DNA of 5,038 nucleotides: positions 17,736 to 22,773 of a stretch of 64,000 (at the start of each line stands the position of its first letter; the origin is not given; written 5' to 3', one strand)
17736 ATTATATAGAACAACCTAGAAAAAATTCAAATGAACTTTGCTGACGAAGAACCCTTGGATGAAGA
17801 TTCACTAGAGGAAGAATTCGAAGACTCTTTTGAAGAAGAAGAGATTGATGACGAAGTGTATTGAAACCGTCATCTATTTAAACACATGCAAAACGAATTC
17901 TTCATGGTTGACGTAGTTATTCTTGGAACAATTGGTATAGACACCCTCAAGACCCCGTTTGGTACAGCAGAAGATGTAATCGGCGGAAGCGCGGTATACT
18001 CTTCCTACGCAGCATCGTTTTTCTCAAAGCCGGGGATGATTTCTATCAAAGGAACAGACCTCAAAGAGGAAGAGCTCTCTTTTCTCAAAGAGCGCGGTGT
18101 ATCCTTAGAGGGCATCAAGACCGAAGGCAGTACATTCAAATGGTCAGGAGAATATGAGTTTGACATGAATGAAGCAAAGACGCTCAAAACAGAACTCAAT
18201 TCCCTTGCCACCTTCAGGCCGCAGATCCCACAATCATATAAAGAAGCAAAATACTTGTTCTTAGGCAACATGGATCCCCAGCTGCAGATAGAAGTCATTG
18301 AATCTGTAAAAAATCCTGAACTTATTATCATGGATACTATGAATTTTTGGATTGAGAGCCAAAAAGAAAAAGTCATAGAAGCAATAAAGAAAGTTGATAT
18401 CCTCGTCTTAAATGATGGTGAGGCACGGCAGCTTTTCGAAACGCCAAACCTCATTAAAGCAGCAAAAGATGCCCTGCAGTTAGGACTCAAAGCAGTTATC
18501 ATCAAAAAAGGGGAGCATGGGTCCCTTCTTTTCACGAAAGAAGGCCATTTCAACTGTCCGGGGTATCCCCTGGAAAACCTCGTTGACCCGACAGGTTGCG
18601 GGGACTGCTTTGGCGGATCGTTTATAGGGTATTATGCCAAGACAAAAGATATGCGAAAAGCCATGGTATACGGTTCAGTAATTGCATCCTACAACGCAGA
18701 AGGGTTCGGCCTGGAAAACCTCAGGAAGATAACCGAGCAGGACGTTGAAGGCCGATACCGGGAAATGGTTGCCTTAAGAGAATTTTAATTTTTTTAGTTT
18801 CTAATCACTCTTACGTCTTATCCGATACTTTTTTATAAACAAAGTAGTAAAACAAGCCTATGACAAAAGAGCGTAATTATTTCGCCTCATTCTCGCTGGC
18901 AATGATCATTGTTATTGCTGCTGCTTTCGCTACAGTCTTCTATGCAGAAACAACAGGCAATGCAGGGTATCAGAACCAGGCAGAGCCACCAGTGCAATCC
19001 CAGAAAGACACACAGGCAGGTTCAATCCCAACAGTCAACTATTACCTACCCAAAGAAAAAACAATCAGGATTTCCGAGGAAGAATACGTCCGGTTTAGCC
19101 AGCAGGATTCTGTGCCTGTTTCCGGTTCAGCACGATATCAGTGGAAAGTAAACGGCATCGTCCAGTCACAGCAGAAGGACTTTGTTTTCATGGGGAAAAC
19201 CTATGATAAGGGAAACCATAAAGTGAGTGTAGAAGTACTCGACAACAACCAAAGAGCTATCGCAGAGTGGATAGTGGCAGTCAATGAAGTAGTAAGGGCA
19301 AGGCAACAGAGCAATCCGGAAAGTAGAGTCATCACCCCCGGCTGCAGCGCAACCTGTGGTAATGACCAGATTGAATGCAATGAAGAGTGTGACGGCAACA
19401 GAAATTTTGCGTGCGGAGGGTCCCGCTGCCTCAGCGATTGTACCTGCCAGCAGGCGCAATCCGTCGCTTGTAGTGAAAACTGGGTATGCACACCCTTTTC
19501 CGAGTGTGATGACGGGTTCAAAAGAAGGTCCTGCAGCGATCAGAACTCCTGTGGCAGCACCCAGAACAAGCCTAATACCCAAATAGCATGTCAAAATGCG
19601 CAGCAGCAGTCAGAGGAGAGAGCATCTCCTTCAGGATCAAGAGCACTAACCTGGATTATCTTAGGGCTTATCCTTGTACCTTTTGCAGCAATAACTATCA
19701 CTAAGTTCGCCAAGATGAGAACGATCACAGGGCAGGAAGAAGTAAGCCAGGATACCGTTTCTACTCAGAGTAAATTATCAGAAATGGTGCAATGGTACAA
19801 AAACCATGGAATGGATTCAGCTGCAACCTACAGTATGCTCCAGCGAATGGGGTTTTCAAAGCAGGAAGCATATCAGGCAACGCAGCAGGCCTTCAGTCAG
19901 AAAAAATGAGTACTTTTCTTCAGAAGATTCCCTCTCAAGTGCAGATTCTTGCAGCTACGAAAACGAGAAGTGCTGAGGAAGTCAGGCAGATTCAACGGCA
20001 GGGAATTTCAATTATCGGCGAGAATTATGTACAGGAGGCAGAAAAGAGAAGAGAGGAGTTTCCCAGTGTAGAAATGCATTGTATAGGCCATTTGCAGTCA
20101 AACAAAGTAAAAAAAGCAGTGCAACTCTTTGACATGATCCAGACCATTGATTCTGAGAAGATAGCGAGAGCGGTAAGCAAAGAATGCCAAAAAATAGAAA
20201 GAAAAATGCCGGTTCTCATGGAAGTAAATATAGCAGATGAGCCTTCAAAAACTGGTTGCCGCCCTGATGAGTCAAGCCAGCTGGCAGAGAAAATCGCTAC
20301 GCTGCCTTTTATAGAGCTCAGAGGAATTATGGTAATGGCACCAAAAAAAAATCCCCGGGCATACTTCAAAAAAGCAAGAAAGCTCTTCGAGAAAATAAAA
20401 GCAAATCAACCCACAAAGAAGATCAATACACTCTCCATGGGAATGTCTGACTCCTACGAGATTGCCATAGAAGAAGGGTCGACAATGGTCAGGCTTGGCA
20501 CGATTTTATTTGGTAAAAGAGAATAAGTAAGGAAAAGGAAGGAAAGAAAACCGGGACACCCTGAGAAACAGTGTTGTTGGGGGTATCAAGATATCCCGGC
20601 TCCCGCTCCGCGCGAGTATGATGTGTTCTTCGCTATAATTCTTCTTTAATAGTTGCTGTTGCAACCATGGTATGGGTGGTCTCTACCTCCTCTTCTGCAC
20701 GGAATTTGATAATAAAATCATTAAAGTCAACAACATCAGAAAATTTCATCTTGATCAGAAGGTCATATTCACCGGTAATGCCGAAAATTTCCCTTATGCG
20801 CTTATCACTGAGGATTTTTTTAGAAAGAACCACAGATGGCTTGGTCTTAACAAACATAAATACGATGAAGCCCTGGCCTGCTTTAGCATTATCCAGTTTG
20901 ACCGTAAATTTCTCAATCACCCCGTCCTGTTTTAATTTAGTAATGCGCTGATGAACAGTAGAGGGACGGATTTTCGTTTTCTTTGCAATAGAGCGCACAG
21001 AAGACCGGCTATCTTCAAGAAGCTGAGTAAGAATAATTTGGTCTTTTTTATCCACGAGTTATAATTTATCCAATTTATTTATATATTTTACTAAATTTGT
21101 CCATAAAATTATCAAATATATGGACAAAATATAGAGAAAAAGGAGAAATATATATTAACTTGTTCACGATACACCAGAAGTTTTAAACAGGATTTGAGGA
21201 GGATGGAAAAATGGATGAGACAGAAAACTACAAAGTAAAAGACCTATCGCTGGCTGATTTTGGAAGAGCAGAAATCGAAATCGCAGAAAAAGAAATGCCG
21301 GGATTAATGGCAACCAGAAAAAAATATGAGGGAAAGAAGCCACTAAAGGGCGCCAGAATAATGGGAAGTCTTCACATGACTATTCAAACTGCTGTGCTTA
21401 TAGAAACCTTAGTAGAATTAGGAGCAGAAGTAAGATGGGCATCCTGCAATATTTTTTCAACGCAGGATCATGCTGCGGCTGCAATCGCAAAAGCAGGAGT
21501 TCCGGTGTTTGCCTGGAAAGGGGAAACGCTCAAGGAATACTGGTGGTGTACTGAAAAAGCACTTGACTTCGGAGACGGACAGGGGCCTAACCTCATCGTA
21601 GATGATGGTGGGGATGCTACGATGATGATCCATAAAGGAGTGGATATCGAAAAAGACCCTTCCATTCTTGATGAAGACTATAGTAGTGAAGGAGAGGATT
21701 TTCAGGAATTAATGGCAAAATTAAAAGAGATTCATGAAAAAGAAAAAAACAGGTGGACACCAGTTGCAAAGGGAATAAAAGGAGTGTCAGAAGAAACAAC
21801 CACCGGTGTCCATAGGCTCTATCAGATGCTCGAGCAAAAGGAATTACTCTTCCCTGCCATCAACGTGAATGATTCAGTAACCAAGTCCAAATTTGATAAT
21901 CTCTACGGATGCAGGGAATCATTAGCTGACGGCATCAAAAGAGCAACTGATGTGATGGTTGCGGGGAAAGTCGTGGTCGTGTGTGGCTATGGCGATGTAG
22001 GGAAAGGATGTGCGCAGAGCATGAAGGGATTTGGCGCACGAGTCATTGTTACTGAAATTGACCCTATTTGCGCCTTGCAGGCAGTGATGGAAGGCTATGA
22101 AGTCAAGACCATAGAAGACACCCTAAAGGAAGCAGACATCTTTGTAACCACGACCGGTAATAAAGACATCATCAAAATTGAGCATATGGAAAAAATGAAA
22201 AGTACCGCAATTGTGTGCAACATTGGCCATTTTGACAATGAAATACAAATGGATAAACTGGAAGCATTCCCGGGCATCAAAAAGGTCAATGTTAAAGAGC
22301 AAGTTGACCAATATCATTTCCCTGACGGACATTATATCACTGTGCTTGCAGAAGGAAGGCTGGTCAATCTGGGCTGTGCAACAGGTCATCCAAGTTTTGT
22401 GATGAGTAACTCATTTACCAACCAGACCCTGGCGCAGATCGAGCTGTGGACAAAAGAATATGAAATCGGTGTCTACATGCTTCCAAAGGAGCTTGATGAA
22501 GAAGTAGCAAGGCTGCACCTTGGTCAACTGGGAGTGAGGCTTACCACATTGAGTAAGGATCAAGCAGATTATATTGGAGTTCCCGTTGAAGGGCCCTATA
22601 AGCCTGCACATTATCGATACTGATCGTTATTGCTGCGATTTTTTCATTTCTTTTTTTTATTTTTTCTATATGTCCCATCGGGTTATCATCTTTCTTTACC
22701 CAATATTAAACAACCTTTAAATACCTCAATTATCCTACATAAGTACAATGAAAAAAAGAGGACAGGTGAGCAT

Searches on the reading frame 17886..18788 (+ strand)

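Call 38: search_protein_families(library=pfam, proteins=[window:17886-18788:+])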
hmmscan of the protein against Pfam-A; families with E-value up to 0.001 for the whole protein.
window:17886-18788:+ (300 aa): 1 family
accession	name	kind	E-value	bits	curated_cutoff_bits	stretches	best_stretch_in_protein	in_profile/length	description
PF00294.29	PfkB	-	7.5e-21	75.2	25.8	1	153-275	170-294/302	pfkB family carbohydrate kinase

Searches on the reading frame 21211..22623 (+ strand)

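Call 38: search_protein_families(library=pfam, proteins=[window:21211-22623:+])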
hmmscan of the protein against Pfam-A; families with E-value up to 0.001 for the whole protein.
window:21211-22623:+ (470 aa): 5 families
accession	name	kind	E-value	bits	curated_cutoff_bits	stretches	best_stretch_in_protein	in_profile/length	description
PF05221.23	AdoHcyase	-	6.3e-152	505.3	25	1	6-469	1-299/299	S-adenosyl-L-homocysteine hydrolase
PF00670.27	AdoHcyase_NAD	-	3.6e-84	281.2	27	1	230-392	1-162/162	S-adenosyl-L-homocysteine hydrolase, NAD binding domain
PF02826.25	2-Hacid_dh_C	-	2.2e-11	43.9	25.1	1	249-339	33-127/178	D-isomer specific 2-hydroxyacid dehydrogenase, NAD binding domain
PF07991.19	KARI_N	-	2.2e-06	27.8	20.6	1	250-316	2-69/165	Acetohydroxy acid isomeroreductase, NADPH-binding domain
PF13241.12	NAD_binding_7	-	0.00011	23.2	22.1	1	250-338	5-91/104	Putative NAD(P)-binding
